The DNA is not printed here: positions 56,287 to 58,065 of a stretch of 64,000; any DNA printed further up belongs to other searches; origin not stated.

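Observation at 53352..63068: A type I R-M operon carries three embedded genes of unknown function (X1, X2, X3), two of them membrane proteins. This is a candidate novel defense module piggybacking on hsdMSR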

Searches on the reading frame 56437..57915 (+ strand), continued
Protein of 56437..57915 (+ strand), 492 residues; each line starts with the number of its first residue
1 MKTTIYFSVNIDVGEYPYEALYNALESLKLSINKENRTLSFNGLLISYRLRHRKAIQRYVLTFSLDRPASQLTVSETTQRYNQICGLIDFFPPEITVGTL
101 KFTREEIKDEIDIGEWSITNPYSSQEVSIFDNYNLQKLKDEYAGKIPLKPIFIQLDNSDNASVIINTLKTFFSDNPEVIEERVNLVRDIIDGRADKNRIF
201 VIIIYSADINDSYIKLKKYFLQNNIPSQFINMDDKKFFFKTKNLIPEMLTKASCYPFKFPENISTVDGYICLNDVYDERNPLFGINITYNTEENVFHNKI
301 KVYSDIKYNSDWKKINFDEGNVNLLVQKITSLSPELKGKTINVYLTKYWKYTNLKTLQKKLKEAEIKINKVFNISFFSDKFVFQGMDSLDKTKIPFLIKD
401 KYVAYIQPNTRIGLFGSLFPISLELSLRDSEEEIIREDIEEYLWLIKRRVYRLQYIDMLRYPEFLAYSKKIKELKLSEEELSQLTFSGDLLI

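Call 37: search_solved_structures(query=A2, max_evalue=1, show_alignments=2)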
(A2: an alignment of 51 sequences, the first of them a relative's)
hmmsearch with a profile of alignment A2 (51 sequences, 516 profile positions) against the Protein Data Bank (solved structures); distinct sequences matched with E-value up to 1: 9.
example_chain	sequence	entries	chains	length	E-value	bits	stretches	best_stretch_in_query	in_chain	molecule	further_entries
6t5t_A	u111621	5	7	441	2.6e-05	26.7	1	184-325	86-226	Piwi protein AF_1318 | Piwi protein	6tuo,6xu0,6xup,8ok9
1w9h_A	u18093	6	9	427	2.7e-05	26.6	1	184-323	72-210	HYPOTHETICAL PROTEIN AF1318 | PROTEIN AF1318 | PUTATIVE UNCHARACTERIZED PROTEIN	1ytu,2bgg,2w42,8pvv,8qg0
8znj_A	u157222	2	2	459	0.00083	21.7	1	195-265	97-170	Piwi domain-containing protein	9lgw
1yvu_A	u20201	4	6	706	0.0015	20.8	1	180-305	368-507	hypothetical protein aq_1447 | Argonaute protein | Argonaute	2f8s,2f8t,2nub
9iad_A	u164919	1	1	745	0.0046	19.2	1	233-305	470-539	Protein argonaute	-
4p1z_A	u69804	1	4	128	0.015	17.6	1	193-272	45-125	Piwi-like protein 1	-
8qsz_X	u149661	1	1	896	0.14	14.4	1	54-129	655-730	5'-3' exoribonuclease 2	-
3fqd_A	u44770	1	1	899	0.14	14.4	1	54-129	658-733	5'-3' exoribonuclease 2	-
8kc5_A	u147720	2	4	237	0.17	14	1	316-392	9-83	De novo design protein -T09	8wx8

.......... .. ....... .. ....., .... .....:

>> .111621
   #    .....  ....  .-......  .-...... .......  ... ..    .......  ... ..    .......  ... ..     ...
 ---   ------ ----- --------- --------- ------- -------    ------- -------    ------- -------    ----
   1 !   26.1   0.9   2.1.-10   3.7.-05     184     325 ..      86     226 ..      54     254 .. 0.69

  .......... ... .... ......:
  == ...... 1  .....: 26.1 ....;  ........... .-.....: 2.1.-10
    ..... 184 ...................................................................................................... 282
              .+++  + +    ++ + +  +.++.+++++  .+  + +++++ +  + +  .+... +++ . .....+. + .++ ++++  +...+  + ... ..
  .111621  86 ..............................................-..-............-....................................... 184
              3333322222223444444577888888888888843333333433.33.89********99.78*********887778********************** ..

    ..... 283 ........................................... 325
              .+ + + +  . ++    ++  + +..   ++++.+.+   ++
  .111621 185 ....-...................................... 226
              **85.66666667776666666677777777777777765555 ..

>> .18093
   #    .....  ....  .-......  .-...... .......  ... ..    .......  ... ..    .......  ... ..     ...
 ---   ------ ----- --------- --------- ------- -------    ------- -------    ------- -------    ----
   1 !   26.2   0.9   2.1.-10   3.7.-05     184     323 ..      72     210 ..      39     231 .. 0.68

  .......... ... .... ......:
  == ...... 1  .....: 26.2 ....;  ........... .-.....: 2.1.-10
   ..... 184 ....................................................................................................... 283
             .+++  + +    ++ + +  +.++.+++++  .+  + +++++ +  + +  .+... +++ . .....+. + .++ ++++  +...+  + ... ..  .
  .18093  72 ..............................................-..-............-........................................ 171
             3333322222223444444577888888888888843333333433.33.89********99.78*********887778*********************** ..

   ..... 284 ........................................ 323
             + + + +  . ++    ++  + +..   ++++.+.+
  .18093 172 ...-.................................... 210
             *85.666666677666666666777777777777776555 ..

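Call 40: find_related_loci(query=A1, collection=genome_contigs, flank=10000)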
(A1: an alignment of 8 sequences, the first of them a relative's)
Query A1 (492 aa) in genome_contigs; peptide patterns used: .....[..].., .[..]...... (x = any residue, [..] = any of these).
141 stretches matched a pattern; 1 encode a relative of the query (tblastn E <= 1e-3); 1 distinct loci.
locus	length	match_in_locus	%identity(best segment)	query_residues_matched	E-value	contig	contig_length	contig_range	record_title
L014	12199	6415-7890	79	1-492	0e+0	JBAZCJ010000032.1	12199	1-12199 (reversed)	MAG: Candidatus Woesearchaeota archaeon isolate SO_2017_GW1_134 NODE_19396_length_12199_cov_0.967694_OW334_2017, whole g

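Call 41: find_encoding_contigs(protein=P0043, flank=8000, max_places=2)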
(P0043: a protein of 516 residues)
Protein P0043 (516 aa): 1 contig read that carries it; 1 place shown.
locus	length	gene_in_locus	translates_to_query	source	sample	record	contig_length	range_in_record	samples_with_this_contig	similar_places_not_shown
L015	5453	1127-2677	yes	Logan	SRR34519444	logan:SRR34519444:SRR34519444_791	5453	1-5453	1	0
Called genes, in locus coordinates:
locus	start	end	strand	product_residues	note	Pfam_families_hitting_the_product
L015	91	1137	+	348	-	-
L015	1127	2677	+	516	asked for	-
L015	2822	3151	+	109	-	-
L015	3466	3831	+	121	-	PF09966:DUF2200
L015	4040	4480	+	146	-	-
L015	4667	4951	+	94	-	PF07927:HicA_toxin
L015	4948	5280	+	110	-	PF05534:HicB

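Call 46: predict_structure(alignment_id=A2)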
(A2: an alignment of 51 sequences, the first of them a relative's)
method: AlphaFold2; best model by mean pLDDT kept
length: 492 residues; sequences in the alignment: 51
mean_pLDDT: 91.4   pTM: 0.90
mean pLDDT of the five models: 91.4, 91.0, 90.7, 89.8, 89.7
residues with pLDDT >= 90: 365; 70-90: 118; 50-70: 9; < 50: 0
segments of 3 or more residues with pLDDT < 50: none
pLDDT, mean of each block of 10 residues (from residue 1): 95 90 93 94 93 92 93 94 94 95 96 89 88 90 97 90 95 97 94 96 91 93 94 82 93 89 87 75 90 79 90 90 96 93 94 95 97 90 92 95 94 92 89 94 93 90 90 81 83 92
secondary structure, 60 per line:
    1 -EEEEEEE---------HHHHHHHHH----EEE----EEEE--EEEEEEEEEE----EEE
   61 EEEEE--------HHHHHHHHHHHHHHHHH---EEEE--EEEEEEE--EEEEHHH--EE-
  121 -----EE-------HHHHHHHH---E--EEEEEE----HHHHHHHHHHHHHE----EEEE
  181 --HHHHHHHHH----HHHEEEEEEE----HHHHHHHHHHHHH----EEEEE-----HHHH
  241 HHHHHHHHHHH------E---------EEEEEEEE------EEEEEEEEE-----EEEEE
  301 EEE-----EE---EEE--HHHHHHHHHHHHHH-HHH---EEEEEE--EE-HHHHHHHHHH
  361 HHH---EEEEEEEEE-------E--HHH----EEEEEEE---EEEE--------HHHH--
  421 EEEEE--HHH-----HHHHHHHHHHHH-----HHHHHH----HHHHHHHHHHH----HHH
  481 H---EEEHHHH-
elements in order: E2-8 H18-26 E31-33 E38-41 E44-53 E58-65 H74-90 E94-97 E100-106 E109-112 H135-142 E149-154 H159-171 E177-180 H183-191 E199-205 H210-222 E227-231 H237-251 E268-275 E282-290 E296-303 E314-316 H319-332 E340-345 H351-363 E367-375 E393-399 E403-406 H415-418 E421-425 H436-447 H453-458 H463-473 H478-481 E485-487 H488-491

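Call 50: fold_search(model_id=the predicted structure, library=pdb)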
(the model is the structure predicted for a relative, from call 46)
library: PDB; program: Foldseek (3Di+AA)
matches with E <= 10: 984; with E <= 0.001: 90
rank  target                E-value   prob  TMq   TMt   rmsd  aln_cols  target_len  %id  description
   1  8wd8_A                1.4e-16  1.00  0.54  0.38  14.4       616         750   15  Cryo-EM structure of TtdAgo-guide DNA-target DNA complex (released 2024-01-31)
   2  1yvu                  2.9e-15  1.00  0.57  0.43  12.9       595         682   12  Crystal structure of A. aeolicus Argonaute (released 2005-08-09)
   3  5xou_B                4.8e-15  1.00  0.62  0.55   6.5       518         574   11  Crystal structure of T. thermophilus Argonaute protein complexed with a bulge 7T8 on the guide strand (released 2017-10-04)
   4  5xou_A                1.3e-14  1.00  0.62  0.56   6.3       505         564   12  Crystal structure of T. thermophilus Argonaute protein complexed with a bulge 7T8 on the guide strand (released 2017-10-04)
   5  8ifl_O                2.0e-14  1.00  0.55  0.62   5.4       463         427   13  Cryo-EM structure of tetrameric SPARTA gRNA-ssDNA target complex in state 1 (released 2024-01-17)
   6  8j7s_A                2.3e-14  1.00  0.56  0.60   5.1       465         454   14  Structure of the SPARTA complex (released 2024-03-06)
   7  8qlo_B                2.5e-14  1.00  0.59  0.64   5.0       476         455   13  CryoEM structure of the apo SPARTA (BabAgo/TIR-APAZ) complex (released 2024-01-31)
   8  9iad_A                4.1e-14  1.00  0.53  0.40  12.6       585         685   11  Chroococcidiopsis thermalis Argonaute (CtAgo) bound to the 3' end of a guide DNA (released 2025-04-23)
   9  8i87_B                4.4e-14  1.00  0.58  0.60   5.2       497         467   12  Cryo-EM structure of TIR-APAZ/Ago-gRNA-DNA complex (released 2023-07-19)
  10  8qlp_B                5.2e-14  1.00  0.57  0.62   5.6       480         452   14  CryoEM structure of the RNA/DNA bound SPARTA (BabAgo/TIR-APAZ) tetrameric complex (released 2024-01-31)
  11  8u72_G                5.8e-14  1.00  0.57  0.61   5.1       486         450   14  Cryo-EM structure of the SPARTA oligomer with guide RNA and target DNA (released 2024-06-12)
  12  8ifl_G                6.9e-14  1.00  0.54  0.61   5.1       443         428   13  Cryo-EM structure of tetrameric SPARTA gRNA-ssDNA target complex in state 1 (released 2024-01-17)
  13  3hjf_A                9.1e-14  1.00  0.55  0.42  13.3       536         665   12  Crystal structure of T. thermophilus Argonaute E546 mutant protein complexed with DNA guide strand and 15-nt RNA targe (released 2009-10-06)
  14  8u72_C                1.0e-13  1.00  0.57  0.61   5.1       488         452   13  Cryo-EM structure of the SPARTA oligomer with guide RNA and target DNA (released 2024-06-12)
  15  8u72_I                1.0e-13  1.00  0.56  0.60   5.7       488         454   13  Cryo-EM structure of the SPARTA oligomer with guide RNA and target DNA (released 2024-06-12)
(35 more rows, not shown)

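Call 55: find_encoding_contigs(protein=P0051, flank=8000, max_places=2)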
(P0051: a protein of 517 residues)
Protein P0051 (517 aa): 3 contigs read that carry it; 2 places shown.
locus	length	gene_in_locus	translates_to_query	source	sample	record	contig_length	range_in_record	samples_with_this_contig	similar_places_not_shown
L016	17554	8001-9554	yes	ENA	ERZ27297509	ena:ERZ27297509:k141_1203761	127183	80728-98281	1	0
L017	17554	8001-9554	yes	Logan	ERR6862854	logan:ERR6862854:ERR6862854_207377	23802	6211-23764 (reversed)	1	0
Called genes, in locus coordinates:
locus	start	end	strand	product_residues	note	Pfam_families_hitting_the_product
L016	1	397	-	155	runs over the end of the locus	-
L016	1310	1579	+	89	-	PF18478:PIN_10 (weak), PF18480:DUF5615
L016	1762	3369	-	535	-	PF05762:VWA_CoxE (weak)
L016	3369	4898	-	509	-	PF07728:AAA_5, PF20030:bpMoxR, PF17868:AAA_lid_8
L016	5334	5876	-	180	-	PF02661:Fic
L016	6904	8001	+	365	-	-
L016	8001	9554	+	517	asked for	-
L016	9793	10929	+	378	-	-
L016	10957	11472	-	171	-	-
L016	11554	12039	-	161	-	-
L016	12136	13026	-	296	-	PF13091:PLDc_2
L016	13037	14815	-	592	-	-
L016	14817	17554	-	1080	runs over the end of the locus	PF00270:DEAD, PF04851:ResIII (weak), PF00271:Helicase_C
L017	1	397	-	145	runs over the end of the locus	?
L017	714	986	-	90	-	-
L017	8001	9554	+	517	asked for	-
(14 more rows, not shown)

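Call 56: find_encoding_contigs(protein=P0067, flank=8000, max_places=2)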
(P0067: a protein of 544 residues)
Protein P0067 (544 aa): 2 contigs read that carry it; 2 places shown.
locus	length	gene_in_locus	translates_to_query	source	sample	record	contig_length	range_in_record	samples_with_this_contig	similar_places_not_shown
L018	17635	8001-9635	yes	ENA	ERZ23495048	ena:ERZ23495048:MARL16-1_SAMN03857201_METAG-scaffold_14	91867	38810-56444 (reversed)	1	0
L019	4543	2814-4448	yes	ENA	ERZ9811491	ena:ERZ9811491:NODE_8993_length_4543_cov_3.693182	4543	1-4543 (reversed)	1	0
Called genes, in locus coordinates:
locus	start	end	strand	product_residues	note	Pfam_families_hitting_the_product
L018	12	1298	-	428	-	PF07719:TPR_2 (faint), PF00515:TPR_1 (faint), PF13374:TPR_10 (faint), PF13424:TPR_12 (weak), PF17874:TPR_MalT, PF13424:TPR_12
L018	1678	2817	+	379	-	PF13353:Fer4_12 (weak), PF04055:Radical_SAM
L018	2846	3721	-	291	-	PF00753:Lactamase_B (faint)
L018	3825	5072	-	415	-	-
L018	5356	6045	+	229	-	-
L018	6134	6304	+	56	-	-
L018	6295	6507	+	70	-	-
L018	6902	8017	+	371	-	-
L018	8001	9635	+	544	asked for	-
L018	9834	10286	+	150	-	-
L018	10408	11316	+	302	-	-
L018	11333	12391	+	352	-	PF00005:ABC_tran, PF13304:AAA_21 (faint)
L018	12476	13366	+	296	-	-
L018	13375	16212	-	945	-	PF03104:DNA_pol_B_exo1, PF10108:DNA_pol_B_exo2 (weak), PF00136:DNA_pol_B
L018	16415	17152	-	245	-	PF02586:SRAP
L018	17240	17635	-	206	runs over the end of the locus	PF01551:Peptidase_M23 (weak)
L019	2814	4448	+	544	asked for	-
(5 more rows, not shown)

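Call 57: find_encoding_contigs(protein=P0084, flank=8000, max_places=2)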
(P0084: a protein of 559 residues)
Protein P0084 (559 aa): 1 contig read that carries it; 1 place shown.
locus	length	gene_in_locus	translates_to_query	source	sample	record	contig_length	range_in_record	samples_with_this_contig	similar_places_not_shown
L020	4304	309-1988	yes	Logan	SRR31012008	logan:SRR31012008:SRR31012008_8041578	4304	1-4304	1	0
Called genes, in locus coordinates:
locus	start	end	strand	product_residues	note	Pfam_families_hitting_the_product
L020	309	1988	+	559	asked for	-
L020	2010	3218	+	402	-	-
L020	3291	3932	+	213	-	-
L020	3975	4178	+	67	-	-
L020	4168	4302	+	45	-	?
